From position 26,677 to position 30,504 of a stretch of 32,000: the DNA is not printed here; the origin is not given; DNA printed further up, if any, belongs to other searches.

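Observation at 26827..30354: Giant protein: 11 tandem FN3 domains used as a rod carrying a terminal FMN_bind redox domain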

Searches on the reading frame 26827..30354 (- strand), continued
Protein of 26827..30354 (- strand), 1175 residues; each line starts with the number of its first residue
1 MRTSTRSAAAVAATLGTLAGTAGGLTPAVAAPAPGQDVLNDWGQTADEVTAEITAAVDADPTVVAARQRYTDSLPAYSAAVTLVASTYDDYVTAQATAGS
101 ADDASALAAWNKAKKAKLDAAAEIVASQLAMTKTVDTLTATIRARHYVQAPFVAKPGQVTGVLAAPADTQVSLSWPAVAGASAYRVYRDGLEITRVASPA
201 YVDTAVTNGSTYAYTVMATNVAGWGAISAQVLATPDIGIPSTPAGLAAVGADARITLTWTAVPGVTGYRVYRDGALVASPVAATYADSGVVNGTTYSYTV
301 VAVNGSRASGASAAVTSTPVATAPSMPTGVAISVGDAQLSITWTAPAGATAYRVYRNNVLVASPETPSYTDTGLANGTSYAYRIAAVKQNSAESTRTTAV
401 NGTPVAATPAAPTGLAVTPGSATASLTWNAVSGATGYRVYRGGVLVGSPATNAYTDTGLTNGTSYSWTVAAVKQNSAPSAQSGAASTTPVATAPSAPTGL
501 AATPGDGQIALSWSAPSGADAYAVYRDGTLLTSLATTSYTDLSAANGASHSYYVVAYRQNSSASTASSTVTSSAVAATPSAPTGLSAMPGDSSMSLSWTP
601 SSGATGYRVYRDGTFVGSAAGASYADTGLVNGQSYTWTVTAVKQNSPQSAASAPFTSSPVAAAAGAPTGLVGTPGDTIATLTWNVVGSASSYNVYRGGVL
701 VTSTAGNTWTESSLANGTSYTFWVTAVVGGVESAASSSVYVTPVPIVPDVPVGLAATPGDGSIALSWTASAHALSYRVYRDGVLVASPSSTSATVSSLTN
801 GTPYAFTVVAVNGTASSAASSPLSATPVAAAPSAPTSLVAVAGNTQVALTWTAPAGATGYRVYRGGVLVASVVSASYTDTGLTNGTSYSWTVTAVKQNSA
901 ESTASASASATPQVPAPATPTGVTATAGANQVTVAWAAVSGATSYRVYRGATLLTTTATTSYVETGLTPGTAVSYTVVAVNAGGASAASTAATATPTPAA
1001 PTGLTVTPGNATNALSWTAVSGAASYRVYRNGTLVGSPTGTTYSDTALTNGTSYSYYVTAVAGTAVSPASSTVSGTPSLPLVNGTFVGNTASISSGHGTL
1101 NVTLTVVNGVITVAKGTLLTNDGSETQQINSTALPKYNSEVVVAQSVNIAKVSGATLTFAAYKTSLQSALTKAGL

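Call 17: find_homologous_proteins(query=window:26827-30354:-, max_evalue=1e-20)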
Query window:26827-30354:- (1175 aa): 2036 proteins with E <= 1e-20 among 8000 candidates; the best 120 are listed.
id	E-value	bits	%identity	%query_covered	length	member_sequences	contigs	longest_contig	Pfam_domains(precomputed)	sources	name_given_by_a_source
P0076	0.0e+0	2201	95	98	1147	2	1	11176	PF25832.1,PF18370.8,PF25833.1,PF21910.3,PF00041.28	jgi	jgi:fibronectin type 3 domain-containing protein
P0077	0.0e+0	1998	85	100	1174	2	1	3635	PF21470.2,PF25832.1,PF18370.8,PF25833.1,PF21910.3,PF00041.28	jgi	jgi:fibronectin type 3 domain-containing protein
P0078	0.0e+0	1841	79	100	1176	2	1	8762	PF21470.2,PF25832.1,PF18370.8,PF25833.1,PF21910.3,PF00041.28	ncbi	ncbi:MAG: hypothetical protein AB7V23_06405 [Candidatus Nanopelagicales bacterium]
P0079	0.0e+0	1837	79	100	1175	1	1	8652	PF21470.2,PF25832.1,PF22433.4,PF18370.8,PF25833.1,PF21910.3,PF00041.28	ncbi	-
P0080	0.0e+0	1747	75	100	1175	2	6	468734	PF25832.1,PF18370.8,PF25833.1,PF21910.3,PF00041.28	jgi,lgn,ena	jgi:fibronectin type 3 domain-containing protein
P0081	0.0e+0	1247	46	89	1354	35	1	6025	PF25832.1,PF18370.8,PF25833.1,PF21910.3,PF00041.28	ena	-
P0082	0.0e+0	1177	38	80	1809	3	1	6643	PF25059.2,PF25523.2,PF18370.8,PF14292.13,PF25833.1,PF00041.28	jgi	jgi:titin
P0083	0.0e+0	1147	49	87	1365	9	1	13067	PF18370.8,PF25833.1,PF21910.3,PF00041.28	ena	-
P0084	0.0e+0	1135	48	97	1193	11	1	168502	PF25832.1,PF18370.8,PF25833.1,PF21910.3,PF00041.28,PF16967.12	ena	-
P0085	0.0e+0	1126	47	97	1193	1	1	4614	PF25832.1,PF18370.8,PF25833.1,PF21910.3,PF00041.28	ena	-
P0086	0.0e+0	1112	51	100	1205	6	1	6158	PF25832.1,PF18370.8,PF25833.1,PF21910.3,PF00041.28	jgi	jgi:fibronectin type 3 domain-containing protein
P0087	0.0e+0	1105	47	97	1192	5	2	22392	PF18370.8,PF25833.1,PF21910.3,PF00041.28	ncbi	-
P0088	0.0e+0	1024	47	97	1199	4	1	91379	PF25832.1,PF18370.8,PF25833.1,PF21910.3,PF00041.28,PF16967.12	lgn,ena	-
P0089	3.2e-293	994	45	97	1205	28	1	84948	PF25832.1,PF18370.8,PF25833.1,PF21910.3,PF00041.28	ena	-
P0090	5.9e-289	980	48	60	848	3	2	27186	PF25832.1,PF18370.8,PF25833.1,PF21910.3,PF00041.28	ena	-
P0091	2.8e-284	964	47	59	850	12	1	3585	PF25832.1,PF18370.8,PF25833.1,PF21910.3,PF00041.28,PF16967.12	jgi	-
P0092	7.9e-283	959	49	94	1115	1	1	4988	PF01108.24,PF25832.1,PF18370.8,PF25833.1,PF21910.3,PF00041.28,PF16967.12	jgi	jgi:fibronectin type 3 domain-containing protein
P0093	8.8e-283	959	47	61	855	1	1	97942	PF18370.8,PF25833.1,PF21910.3,PF00041.28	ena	-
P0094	9.2e-282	956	44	87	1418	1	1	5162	PF01108.24,PF25059.2,PF23376.2,PF24421.2,PF18370.8,PF21910.3,PF00041.28,PF10179.16,PF16656.12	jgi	jgi:titin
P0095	2.0e-280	951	38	79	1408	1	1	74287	PF25059.2,PF25832.1,PF24421.2,PF18370.8,PF25833.1,PF21910.3,PF00041.28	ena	-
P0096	8.8e-279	946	50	58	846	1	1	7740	PF25832.1,PF18370.8,PF25833.1,PF21910.3,PF00041.28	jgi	jgi:fibronectin type 3 domain-containing protein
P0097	2.4e-276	938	45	76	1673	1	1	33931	PF25059.2,PF25523.2,PF25832.1,PF25788.3,PF18370.8,PF25833.1,PF26196.1,PF00041.28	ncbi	-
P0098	4.5e-274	930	45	97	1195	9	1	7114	PF25832.1,PF04205.20,PF18370.8,PF25833.1,PF21910.3,PF00041.28,PF16967.12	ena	-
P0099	4.8e-274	930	48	60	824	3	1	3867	PF21470.2,PF25832.1,PF18370.8,PF25833.1,PF21910.3,PF00041.28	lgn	-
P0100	2.5e-273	928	49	61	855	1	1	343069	PF25832.1,PF18370.8,PF25833.1,PF21910.3,PF00041.28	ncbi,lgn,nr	ncbi:MAG: hypothetical protein GC157_10205 [Frankiales bacterium]|nr:hypothetical protein [Frankiale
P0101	8.9e-260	883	36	79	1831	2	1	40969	PF01108.24,PF25832.1,PF24489.2,PF25833.1,PF21910.3,PF00041.28,PF16656.12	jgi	jgi:fibronectin type 3 domain-containing protein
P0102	9.8e-260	883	48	60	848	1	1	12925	PF25832.1,PF18370.8,PF25833.1,PF21910.3,PF00041.28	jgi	jgi:fibronectin type 3 domain-containing protein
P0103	1.6e-256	872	47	60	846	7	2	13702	PF25832.1,PF18370.8,PF25833.1,PF21910.3,PF00041.28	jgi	-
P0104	4.2e-255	868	46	61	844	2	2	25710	PF18370.8,PF25833.1,PF21910.3,PF00041.28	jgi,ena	-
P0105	1.1e-254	866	50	58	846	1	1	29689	PF25832.1,PF18370.8,PF25833.1,PF21910.3,PF00041.28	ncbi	-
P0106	3.2e-248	845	50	61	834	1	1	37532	PF25832.1,PF18370.8,PF25833.1,PF21910.3,PF00041.28,PF16656.12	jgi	jgi:fibronectin type 3 domain-containing protein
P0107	1.5e-246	839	48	60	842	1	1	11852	PF18370.8,PF25833.1,PF21910.3,PF00041.28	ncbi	-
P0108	2.3e-244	832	49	60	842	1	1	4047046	PF25832.1,PF18370.8,PF25833.1,PF21910.3,PF00041.28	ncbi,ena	-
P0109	4.2e-244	831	49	58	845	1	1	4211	PF25832.1,PF18370.8,PF25833.1,PF21910.3,PF00041.28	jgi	jgi:fibronectin type 3 domain-containing protein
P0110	2.3e-243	829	48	63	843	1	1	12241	PF25832.1,PF18370.8,PF25833.1,PF21910.3,PF00041.28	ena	-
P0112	6.5e-239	814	38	96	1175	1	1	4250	PF25832.1,PF18370.8,PF25833.1,PF21910.3,PF00041.28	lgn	-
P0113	2.4e-237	809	51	58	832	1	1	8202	PF25832.1,PF18370.8,PF25833.1,PF21910.3,PF00041.28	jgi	jgi:fibronectin type 3 domain-containing protein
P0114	1.2e-236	806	48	60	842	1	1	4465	PF25832.1,PF18370.8,PF25833.1,PF21910.3,PF00041.28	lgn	-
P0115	2.7e-236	805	47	77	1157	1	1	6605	PF25059.2,PF25523.2,PF25832.1,PF17957.8,PF13750.13,PF25788.3,PF21910.3,PF16656.12,PF18370.8,PF25833.1,PF26196.1,PF00041.28,PF19077.7,PF20164.5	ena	-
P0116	8.6e-235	800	49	60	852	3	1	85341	PF25832.1,PF18370.8,PF25833.1,PF21910.3,PF00041.28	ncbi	ncbi:MAG: hypothetical protein U0R68_15440 [Candidatus Nanopelagicales bacterium]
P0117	3.8e-234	798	45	67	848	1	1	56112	PF25832.1,PF18370.8,PF25833.1,PF21910.3,PF00041.28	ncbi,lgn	-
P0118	1.0e-232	793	46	60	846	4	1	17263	PF25832.1,PF18370.8,PF25833.1,PF21910.3,PF00041.28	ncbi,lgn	-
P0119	9.4e-232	790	48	63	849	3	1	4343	PF25832.1,PF18370.8,PF25833.1,PF21910.3,PF00041.28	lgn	-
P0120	3.0e-231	789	49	61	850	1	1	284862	PF25832.1,PF18370.8,PF25833.1,PF21910.3,PF00041.28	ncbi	ncbi:MAG: hypothetical protein U0S36_01330 [Candidatus Nanopelagicales bacterium]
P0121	4.7e-231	788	36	80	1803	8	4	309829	PF16655.13,PF01108.24,PF25832.1,PF24489.2,PF25833.1,PF00041.28,PF16656.12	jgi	jgi:fibronectin type 3 domain-containing protein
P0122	5.8e-230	784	47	60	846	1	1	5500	PF25832.1,PF18370.8,PF25833.1,PF21910.3,PF00041.28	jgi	jgi:fibronectin type 3 domain-containing protein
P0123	1.6e-229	783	49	58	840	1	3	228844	PF25832.1,PF18370.8,PF25833.1,PF21910.3,PF00041.28,PF16656.12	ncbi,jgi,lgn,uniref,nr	ncbi:MAG TPA: hypothetical protein VGN18_01575 [Jatrophihabitans sp.]|jgi:fibronectin type 3 domain-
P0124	1.8e-228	779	51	63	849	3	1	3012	PF25832.1,PF18370.8,PF25833.1,PF21910.3,PF00041.28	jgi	jgi:fibronectin type 3 domain-containing protein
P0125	9.0e-228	777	50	58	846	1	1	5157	PF25832.1,PF18370.8,PF25833.1,PF21910.3,PF00041.28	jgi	jgi:fibronectin type 3 domain-containing protein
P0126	4.0e-225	768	38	72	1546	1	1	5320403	PF25523.2,PF25832.1,PF16323.12,PF18370.8,PF25833.1,PF19743.6,PF16389.12,PF00041.28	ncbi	ncbi:fibronectin type III domain-containing protein [Geodermatophilus sp. URMC 60]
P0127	4.5e-225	768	46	77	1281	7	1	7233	PF25059.2,PF25523.2,PF25832.1,PF17957.8,PF13750.13,PF25788.3,PF21910.3,PF16389.12,PF16656.12,PF18370.8,PF25833.1,PF26196.1,PF00041.28,PF19077.7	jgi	-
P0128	9.2e-224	764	36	79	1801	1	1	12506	PF16655.13,PF01108.24,PF24489.2,PF25833.1,PF21910.3,PF00041.28,PF16656.12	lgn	-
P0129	4.1e-223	762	49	60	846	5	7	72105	PF25832.1,PF18370.8,PF25833.1,PF21910.3,PF00041.28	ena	-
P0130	1.2e-222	760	40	93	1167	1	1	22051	PF01108.24,PF25832.1,PF18370.8,PF25833.1,PF21910.3,PF00041.28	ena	-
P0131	3.7e-222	758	51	58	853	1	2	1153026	PF01108.24,PF25832.1,PF18370.8,PF25833.1,PF21910.3,PF00041.28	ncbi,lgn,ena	-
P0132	1.2e-221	757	49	62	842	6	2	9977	PF25832.1,PF18370.8,PF25833.1,PF21910.3,PF00041.28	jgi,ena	-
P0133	1.5e-221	757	47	54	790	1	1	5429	PF25832.1,PF18370.8,PF25833.1,PF21910.3,PF00041.28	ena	-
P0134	3.2e-221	755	47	60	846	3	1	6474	PF25832.1,PF18370.8,PF25833.1,PF21910.3,PF00041.28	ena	-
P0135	8.0e-216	738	37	76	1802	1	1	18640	PF01108.24,PF25832.1,PF24489.2,PF25833.1,PF00041.28,PF16656.12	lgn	-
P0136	2.6e-215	736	47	60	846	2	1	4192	PF25832.1,PF18370.8,PF25833.1,PF21910.3,PF00041.28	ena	-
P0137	1.5e-214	733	46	61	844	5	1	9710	PF25832.1,PF18370.8,PF25833.1,PF21910.3,PF00041.28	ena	-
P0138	2.2e-214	733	52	44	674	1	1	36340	PF18370.8,PF25833.1,PF21910.3,PF00041.28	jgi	jgi:fibronectin type 3 domain-containing protein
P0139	2.8e-214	732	52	58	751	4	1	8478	PF01108.24,PF18370.8,PF25833.1,PF21910.3,PF00041.28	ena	-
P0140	1.1e-213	730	47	62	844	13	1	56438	PF25832.1,PF18370.8,PF25833.1,PF21910.3,PF00041.28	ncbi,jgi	ncbi:MAG TPA: hypothetical protein VIJ41_12550 [Candidatus Nanopelagicales bacterium]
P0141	1.5e-212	727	46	59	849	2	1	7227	PF18370.8,PF25833.1,PF21910.3,PF00041.28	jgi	jgi:large repetitive protein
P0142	4.1e-212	725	44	66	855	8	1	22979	PF25832.1,PF18370.8,PF25833.1,PF21910.3,PF00041.28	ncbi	-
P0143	3.8e-210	719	37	77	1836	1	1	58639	PF25523.2,PF16323.12,PF16893.12,PF18370.8,PF25833.1,PF08329.17,PF16389.12,PF00041.28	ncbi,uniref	ncbi:fibronectin type III domain-containing protein [Quadrisphaera sp. KR29]|uniref:fibronectin type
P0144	5.2e-210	718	39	96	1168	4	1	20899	PF01108.24,PF25832.1,PF18370.8,PF25833.1,PF21910.3,PF00041.28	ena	-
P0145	2.3e-209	716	46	62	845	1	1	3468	PF25832.1,PF18370.8,PF25833.1,PF21910.3,PF00041.28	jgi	-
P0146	3.9e-209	715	35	78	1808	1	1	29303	PF01108.24,PF25832.1,PF24489.2,PF25833.1,PF21910.3,PF00041.28,PF16656.12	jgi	jgi:fibronectin type 3 domain-containing protein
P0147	3.3e-208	712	54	66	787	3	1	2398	PF01458.24,PF25832.1,PF18370.8,PF25833.1,PF21910.3,PF00041.28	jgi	-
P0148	4.6e-208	712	36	79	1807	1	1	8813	PF01108.24,PF25832.1,PF24489.2,PF25833.1,PF00041.28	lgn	-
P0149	6.4e-207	708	45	62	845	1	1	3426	PF25832.1,PF18370.8,PF25833.1,PF21910.3,PF00041.28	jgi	jgi:fibronectin type 3 domain-containing protein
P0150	7.8e-207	708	45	62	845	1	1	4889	PF25832.1,PF18370.8,PF25833.1,PF21910.3,PF00041.28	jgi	-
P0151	1.8e-204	700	51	58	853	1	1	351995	PF01108.24,PF25832.1,PF18370.8,PF25833.1,PF21910.3,PF00041.28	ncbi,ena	-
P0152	3.6e-203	696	45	60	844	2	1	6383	PF18370.8,PF25833.1,PF21910.3,PF00041.28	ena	-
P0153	1.2e-202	694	40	76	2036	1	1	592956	PF25523.2,PF16323.12,PF25788.3,PF16893.12,PF18370.8,PF25833.1,PF08329.17,PF16389.12,PF07676.19,PF00041.28,PF10179.16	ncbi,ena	-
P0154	2.8e-202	693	37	78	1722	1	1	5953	PF01108.24,PF25832.1,PF24489.2,PF25833.1,PF21910.3,PF00041.28,PF16656.12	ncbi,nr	ncbi:MAG: hypothetical protein JOZ69_20550, partial [Myxococcales bacterium]|nr:hypothetical protein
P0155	5.3e-201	688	42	78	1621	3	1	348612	PF18370.8,PF16389.12,PF00041.28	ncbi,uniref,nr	ncbi:fibronectin type III domain-containing protein [Klenkia brasiliensis]|uniref:fibronectin type I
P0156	2.6e-200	686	35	79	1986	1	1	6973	PF16655.13,PF25059.2,PF23376.2,PF25832.1,PF24489.2,PF21910.3,PF18911.7,PF16656.12,PF22352.3,PF16893.12,PF18370.8,PF25833.1,PF00041.28,PF10179.16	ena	-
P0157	1.3e-198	681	41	77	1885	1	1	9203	PF18370.8,PF25833.1,PF16389.12,PF00041.28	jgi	-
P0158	2.8e-196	673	36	78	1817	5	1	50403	PF01108.24,PF25832.1,PF24489.2,PF25833.1,PF21910.3,PF00041.28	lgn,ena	-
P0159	2.9e-196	673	40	70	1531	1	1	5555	PF25523.2,PF18370.8,PF25833.1,PF16389.12,PF00041.28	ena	-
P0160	4.9e-196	672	35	83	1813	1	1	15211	PF01108.24,PF25832.1,PF24489.2,PF25833.1,PF00041.28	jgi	jgi:fibronectin type 3 domain-containing protein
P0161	7.5e-195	668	34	78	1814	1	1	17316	PF01108.24,PF25832.1,PF24489.2,PF25833.1,PF21910.3,PF00041.28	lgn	-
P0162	4.2e-194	666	38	79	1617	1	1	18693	PF01108.24,PF25059.2,PF25832.1,PF24489.2,PF25833.1,PF00041.28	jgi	jgi:fibronectin type 3 domain-containing protein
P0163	4.3e-194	666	41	78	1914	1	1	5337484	PF16655.13,PF01108.24,PF25059.2,PF25832.1,PF25529.2,PF25788.3,PF24489.2,PF25833.1,PF21910.3,PF00041.28,PF16656.12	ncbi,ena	-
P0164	8.4e-194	665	39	72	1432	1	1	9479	PF25523.2,PF18370.8,PF25833.1,PF16389.12,PF00041.28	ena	-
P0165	7.7e-192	658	48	60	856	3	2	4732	PF01108.24,PF18370.8,PF25833.1,PF21910.3,PF00041.28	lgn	-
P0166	1.6e-191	657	35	78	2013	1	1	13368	PF25832.1,PF25788.3,PF25833.1,PF21910.3,PF00041.28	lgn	-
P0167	2.9e-190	653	38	74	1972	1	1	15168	PF21470.2,PF01108.24,PF25059.2,PF25523.2,PF25788.3,PF16893.12,PF24489.2,PF18370.8,PF25833.1,PF00041.28,PF16656.12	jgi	jgi:chitodextrinase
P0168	1.4e-188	647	41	79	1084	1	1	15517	PF01108.24,PF25832.1,PF18370.8,PF25833.1,PF21910.3,PF00041.28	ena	-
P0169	3.7e-186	639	46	54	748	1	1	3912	PF18370.8,PF25833.1,PF21910.3,PF00041.28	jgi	jgi:fibronectin type 3 domain-containing protein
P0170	1.5e-182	627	36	79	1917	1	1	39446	PF01108.24,PF24489.2,PF25833.1,PF21910.3,PF00041.28,PF16656.12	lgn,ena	-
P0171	4.8e-182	626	39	78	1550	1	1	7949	PF16323.12,PF18370.8,PF25833.1,PF19743.6,PF16389.12,PF00041.28,PF10179.16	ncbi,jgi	jgi:chitodextrinase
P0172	5.8e-182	625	35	77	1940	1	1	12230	PF16655.13,PF25059.2,PF23376.2,PF25832.1,PF25788.3,PF24489.2,PF21910.3,PF16656.12,PF22352.3,PF18370.8,PF25833.1,PF00041.28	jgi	jgi:fibronectin type 3 domain-containing protein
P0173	1.9e-181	624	37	82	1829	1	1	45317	PF16655.13,PF01108.24,PF25059.2,PF18483.9,PF25832.1,PF24489.2,PF25833.1,PF21910.3,PF00139.27,PF00041.28,PF16656.12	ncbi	ncbi:MAG: fibronectin type III domain-containing protein [Gemmataceae bacterium]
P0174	2.7e-179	617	39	72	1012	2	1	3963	PF25832.1,PF18370.8,PF25833.1,PF21910.3,PF00041.28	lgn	-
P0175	4.4e-179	616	37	82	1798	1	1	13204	PF01108.24,PF25832.1,PF24489.2,PF25833.1,PF21910.3,PF00041.28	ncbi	-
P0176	4.6e-178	612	36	79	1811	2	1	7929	PF01108.24,PF25832.1,PF24489.2,PF25833.1,PF21910.3,PF00041.28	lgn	-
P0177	1.0e-177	611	35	77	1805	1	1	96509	PF01108.24,PF25832.1,PF24489.2,PF25833.1,PF21910.3,PF00041.28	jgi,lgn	jgi:fibronectin type 3 domain-containing protein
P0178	1.9e-177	610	35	78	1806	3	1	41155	PF01108.24,PF24489.2,PF25833.1,PF00041.28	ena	-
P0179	4.8e-177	609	38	77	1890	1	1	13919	PF16655.13,PF25059.2,PF25788.3,PF24489.2,PF25833.1,PF21910.3,PF00041.28,PF16656.12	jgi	jgi:fibronectin type 3 domain-containing protein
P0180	7.4e-177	609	39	77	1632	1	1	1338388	PF25832.1,PF16323.12,PF19599.5,PF18370.8,PF19743.6,PF16389.12,PF00041.28,PF10179.16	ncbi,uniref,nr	ncbi:hypothetical protein DQ244_03475 [Blastococcus sp. TBT05-19]|uniref:fibronectin type III domain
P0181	1.4e-176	608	37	79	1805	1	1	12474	PF01108.24,PF24489.2,PF25833.1,PF00041.28,PF16656.12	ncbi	-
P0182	3.9e-176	606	37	81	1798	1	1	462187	PF01108.24,PF24489.2,PF25833.1,PF00041.28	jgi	jgi:fibronectin type 3 domain-containing protein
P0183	2.5e-175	603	41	70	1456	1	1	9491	PF25523.2,PF18370.8,PF25833.1,PF16389.12,PF07676.19,PF00041.28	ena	-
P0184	4.4e-172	593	35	82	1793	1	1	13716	PF01108.24,PF25832.1,PF24489.2,PF25833.1,PF21910.3,PF00041.28,PF16656.12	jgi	-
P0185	9.8e-170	585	35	76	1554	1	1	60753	PF15418.13,PF13750.13,PF18370.8,PF21910.3,PF00041.28,PF19077.7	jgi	jgi:fibronectin type 3 domain-containing protein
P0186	2.1e-169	584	37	80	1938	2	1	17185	PF24489.2,PF25833.1,PF00041.28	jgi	jgi:titin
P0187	8.8e-168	578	40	77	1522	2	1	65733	PF17126.12,PF16323.12,PF18370.8,PF19743.6,PF16389.12,PF00041.28,PF16656.12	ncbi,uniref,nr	ncbi:fibronectin type 3 domain-containing protein [Klenkia soli]|uniref:Fibronectin type 3 domain-co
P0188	1.9e-167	577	32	71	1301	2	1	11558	PF13306.13,PF25059.2,PF18370.8,PF25833.1,PF13855.13,PF00041.28,PF16656.12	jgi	jgi:hypothetical protein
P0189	5.0e-167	576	42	44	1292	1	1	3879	PF01108.24,PF25832.1,PF24489.2,PF25833.1,PF25814.2,PF21910.3,PF00041.28,PF16656.12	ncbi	ncbi:MAG: choice-of-anchor tandem repeat GloVer-containing protein, partial [Capsulimonadaceae bacte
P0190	2.4e-165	570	37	77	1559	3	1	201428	PF25832.1,PF21910.3,PF19081.7,PF00082.28,PF16967.12,PF22352.3,PF13585.13,PF27372.1,PF27224.1,PF24421.2,PF18370.8,PF25833.1,PF01483.28,PF00041.28,PF19077.7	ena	-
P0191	9.3e-164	565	35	83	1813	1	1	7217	PF01108.24,PF25832.1,PF24489.2,PF25833.1,PF00041.28,PF16656.12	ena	-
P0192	9.5e-164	565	37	81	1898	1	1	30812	PF16655.13,PF01108.24,PF24031.2,PF25059.2,PF25832.1,PF12904.14,PF25788.3,PF24489.2,PF21910.3,PF19081.7,PF16656.12,PF24421.2,PF25833.1,PF00041.28,PF11721.15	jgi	jgi:fibronectin type 3 domain-containing protein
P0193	1.4e-163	565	39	77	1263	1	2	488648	PF01108.24,PF25059.2,PF24489.2,PF25833.1,PF21910.3,PF00041.28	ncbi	ncbi:MAG: fibronectin type III domain-containing protein [Pseudomonadota bacterium]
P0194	2.8e-163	564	42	77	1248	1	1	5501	PF25832.1,PF25788.3,PF22433.4,PF18370.8,PF25833.1,PF21910.3,PF26196.1,PF00041.28,PF16656.12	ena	-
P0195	1.6e-161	558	41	73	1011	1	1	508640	PF25059.2,PF25832.1,PF24489.2,PF18370.8,PF25833.1,PF21910.3,PF08329.17,PF00041.28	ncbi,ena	-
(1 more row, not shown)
